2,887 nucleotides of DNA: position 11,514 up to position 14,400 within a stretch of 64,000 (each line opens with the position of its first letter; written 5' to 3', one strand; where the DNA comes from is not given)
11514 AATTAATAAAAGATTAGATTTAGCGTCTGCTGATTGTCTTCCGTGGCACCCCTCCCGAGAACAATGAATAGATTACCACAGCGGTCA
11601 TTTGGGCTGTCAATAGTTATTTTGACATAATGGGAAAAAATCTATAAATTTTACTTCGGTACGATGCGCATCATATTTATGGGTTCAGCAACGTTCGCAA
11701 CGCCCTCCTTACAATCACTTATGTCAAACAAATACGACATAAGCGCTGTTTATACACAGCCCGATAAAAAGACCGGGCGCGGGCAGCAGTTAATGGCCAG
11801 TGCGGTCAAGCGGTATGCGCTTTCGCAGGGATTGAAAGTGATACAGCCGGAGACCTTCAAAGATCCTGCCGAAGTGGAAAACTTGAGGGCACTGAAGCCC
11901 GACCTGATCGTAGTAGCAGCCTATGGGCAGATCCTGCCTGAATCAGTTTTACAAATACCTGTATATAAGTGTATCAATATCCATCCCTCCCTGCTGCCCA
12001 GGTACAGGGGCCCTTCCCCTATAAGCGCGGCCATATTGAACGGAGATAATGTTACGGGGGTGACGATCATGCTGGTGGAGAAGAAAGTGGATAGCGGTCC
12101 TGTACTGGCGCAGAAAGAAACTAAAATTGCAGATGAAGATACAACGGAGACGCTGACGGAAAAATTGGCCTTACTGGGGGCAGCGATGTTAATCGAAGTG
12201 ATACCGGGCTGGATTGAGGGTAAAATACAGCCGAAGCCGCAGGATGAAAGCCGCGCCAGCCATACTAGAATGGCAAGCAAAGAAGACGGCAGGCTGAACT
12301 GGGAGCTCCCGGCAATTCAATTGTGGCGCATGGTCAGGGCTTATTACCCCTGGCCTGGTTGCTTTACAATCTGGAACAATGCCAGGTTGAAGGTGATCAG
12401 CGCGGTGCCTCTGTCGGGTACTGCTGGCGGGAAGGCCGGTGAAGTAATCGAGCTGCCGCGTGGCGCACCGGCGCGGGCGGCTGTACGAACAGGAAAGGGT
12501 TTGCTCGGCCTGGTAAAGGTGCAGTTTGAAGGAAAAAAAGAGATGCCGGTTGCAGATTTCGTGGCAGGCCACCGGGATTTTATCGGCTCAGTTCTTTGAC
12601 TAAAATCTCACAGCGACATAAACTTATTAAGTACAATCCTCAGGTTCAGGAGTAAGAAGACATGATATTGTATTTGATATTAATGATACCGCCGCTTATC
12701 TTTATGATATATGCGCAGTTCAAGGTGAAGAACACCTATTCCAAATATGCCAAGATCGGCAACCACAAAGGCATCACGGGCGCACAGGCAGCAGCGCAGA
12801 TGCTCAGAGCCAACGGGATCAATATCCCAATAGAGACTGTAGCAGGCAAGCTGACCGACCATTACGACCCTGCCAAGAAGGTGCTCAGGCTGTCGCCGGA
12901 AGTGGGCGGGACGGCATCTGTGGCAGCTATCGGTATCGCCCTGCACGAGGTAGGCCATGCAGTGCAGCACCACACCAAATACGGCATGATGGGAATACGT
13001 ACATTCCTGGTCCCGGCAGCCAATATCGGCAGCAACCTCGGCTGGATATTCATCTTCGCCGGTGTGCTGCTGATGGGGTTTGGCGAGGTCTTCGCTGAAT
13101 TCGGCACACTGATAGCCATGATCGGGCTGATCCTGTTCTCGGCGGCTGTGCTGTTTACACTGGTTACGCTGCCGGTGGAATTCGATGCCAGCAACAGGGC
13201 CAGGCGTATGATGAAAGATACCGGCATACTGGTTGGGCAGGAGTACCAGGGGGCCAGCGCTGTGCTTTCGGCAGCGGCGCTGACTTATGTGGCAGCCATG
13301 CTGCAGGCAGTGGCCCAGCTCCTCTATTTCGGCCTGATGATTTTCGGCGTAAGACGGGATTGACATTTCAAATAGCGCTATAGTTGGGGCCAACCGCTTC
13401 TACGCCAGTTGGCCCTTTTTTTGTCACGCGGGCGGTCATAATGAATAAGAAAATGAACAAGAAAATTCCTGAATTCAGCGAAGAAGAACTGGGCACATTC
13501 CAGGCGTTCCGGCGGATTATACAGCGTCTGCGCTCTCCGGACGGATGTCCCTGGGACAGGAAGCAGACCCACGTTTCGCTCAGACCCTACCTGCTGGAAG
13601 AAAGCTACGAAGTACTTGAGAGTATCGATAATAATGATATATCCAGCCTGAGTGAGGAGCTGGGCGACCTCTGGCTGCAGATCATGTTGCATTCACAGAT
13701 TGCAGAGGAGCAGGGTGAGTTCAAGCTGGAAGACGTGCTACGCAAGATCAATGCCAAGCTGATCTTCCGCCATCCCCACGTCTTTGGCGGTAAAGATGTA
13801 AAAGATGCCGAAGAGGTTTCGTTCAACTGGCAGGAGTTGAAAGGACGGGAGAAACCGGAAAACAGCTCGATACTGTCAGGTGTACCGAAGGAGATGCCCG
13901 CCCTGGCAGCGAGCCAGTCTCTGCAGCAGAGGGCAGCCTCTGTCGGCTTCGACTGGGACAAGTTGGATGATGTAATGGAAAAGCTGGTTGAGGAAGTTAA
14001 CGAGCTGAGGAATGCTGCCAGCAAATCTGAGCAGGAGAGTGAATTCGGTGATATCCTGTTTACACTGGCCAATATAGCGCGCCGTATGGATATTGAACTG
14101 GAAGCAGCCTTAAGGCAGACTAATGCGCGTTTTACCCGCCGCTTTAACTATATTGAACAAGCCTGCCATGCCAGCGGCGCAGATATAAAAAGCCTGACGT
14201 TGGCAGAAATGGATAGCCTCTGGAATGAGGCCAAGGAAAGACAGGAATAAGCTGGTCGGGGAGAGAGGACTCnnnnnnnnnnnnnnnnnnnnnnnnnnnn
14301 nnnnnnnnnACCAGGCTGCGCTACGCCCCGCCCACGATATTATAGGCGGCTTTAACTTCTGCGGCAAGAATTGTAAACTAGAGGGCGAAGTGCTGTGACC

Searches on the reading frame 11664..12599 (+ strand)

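Call 8: search_protein_families(library=ncbifam, proteins=[window:11664-12599:+], max_evalue=0.00001)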
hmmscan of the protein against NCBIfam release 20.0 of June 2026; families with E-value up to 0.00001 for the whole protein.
window:11664-12599:+ (311 aa): 7 families
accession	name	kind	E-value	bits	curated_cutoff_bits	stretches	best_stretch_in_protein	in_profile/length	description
TIGR00460.1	fmt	equivalog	9.7e-87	291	201.5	1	1-305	1-306/315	methionyl-tRNA formyltransferase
NF005998.1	PRK08125.1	equivalog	1.4e-50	172.4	777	1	12-264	12-262/649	bifunctional UDP-4-amino-4-deoxy-L-arabinose formyltransferase/UDP-glucuronic acid oxidase ArnA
NF005414.0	PRK06988.1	equivalog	1.4e-44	152.4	316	1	2-255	4-255/311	formyltransferase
TIGR00639.1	PurN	equivalog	7.7e-25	87.5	150.1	1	70-182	71-183/192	phosphoribosylglycinamide formyltransferase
NF004684.0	PRK06027.1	subfamily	5.2e-16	59.2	223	1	70-166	157-253/286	formyltetrahydrofolate deformylase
TIGR00655.1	PurU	equivalog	2.1e-14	53.8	285.95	1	66-167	148-249/280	formyltetrahydrofolate deformylase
NF005755.0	PRK07579.1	equivalog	4.6e-11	43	238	1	80-188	67-172/245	dTDP-4-amino-4,6-dideoxyglucose formyltransferase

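Call 9: search_protein_families(library=pfam, proteins=[window:11664-12599:+], max_evalue=0.00001)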
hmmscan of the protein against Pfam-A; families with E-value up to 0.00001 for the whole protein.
window:11664-12599:+ (311 aa): 2 families
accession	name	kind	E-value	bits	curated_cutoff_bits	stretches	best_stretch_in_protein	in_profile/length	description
PF00551.24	Formyl_trans_N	-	1.8e-46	158.6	26.1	1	1-180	1-181/181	Formyl transferase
PF02911.23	Formyl_trans_C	-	3.9e-25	88.4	21.1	1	205-304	3-100/100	Formyl transferase, C-terminal domain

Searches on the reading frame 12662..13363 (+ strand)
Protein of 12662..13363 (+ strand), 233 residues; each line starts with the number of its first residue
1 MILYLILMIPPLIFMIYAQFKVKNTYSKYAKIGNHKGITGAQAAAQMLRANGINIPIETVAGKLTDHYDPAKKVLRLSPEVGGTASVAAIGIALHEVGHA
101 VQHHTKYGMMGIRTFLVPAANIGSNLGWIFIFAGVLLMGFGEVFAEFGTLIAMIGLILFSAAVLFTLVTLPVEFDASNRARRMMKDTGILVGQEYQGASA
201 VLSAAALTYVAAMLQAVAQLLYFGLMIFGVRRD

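Call 8: search_protein_families(library=ncbifam, proteins=[window:12662-13363:+], max_evalue=0.00001)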
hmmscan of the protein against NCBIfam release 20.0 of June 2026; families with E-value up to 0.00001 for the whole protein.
window:12662-13363:+ (233 aa): 0 families

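Call 9: search_protein_families(library=pfam, proteins=[window:12662-13363:+], max_evalue=0.00001)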
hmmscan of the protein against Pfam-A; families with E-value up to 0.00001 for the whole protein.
window:12662-13363:+ (233 aa): 1 family
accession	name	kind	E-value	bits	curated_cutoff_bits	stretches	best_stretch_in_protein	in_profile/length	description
PF04298.18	Zn_peptidase_2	-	5.3e-82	275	27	1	4-226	1-216/218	Putative neutral zinc metallopeptidase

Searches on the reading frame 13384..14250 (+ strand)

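Call 8: search_protein_families(library=ncbifam, proteins=[window:13384-14250:+], max_evalue=0.00001)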
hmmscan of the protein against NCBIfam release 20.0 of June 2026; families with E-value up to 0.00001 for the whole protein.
window:13384-14250:+ (288 aa): 9 families
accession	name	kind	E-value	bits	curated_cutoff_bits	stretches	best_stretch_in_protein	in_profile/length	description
NF052436.1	YabN_Meth_PPase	exception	4.7e-104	349.1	525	1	28-285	218-486/486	bifunctional methyltransferase/pyrophosphohydrolase YabN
NF007113.1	PRK09562.1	equivalog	3.1e-93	312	208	1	39-285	2-250/251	nucleoside triphosphate pyrophosphohydrolase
TIGR00444.1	mazG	subfamily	8.6e-89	297.4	148.3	1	45-284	1-248/248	MazG family protein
NF008986.0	PRK12333.1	equivalog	9.3e-53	179.2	292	1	44-249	6-194/204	nucleoside triphosphate pyrophosphohydrolase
NF008991.0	PRK12334.2-3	equivalog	4.6e-47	161.5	696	2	45-192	142-290/454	nucleoside triphosphate pyrophosphohydrolase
NF008990.0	PRK12334.2-2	equivalog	2.1e-43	149.3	884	1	45-189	150-295/436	nucleoside triphosphate pyrophosphohydrolase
NF008989.0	PRK12334.2-1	equivalog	8.8e-43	146.5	494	1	45-262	121-325/328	nucleoside triphosphate pyrophosphohydrolase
NF008988.0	PRK12334.1-4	equivalog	2.2e-40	138.5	501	1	45-253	139-324/335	nucleoside triphosphate pyrophosphohydrolase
NF008987.0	PRK12334.1-1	equivalog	1.8e-29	103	375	1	46-196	94-243/326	nucleoside triphosphate pyrophosphohydrolase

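Call 9: search_protein_families(library=pfam, proteins=[window:13384-14250:+], max_evalue=0.00001)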
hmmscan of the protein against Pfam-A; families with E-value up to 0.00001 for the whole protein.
window:13384-14250:+ (288 aa): 2 families
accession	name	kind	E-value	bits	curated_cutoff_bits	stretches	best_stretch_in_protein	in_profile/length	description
PF03819.22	MazG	-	4.3e-34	117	22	1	61-134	1-74/74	MazG nucleotide pyrophosphohydrolase domain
PF01503.22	PRA-PH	-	1.6e-09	38.5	21.3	0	192-247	23-83/86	Phosphoribosyl-ATP pyrophosphohydrolase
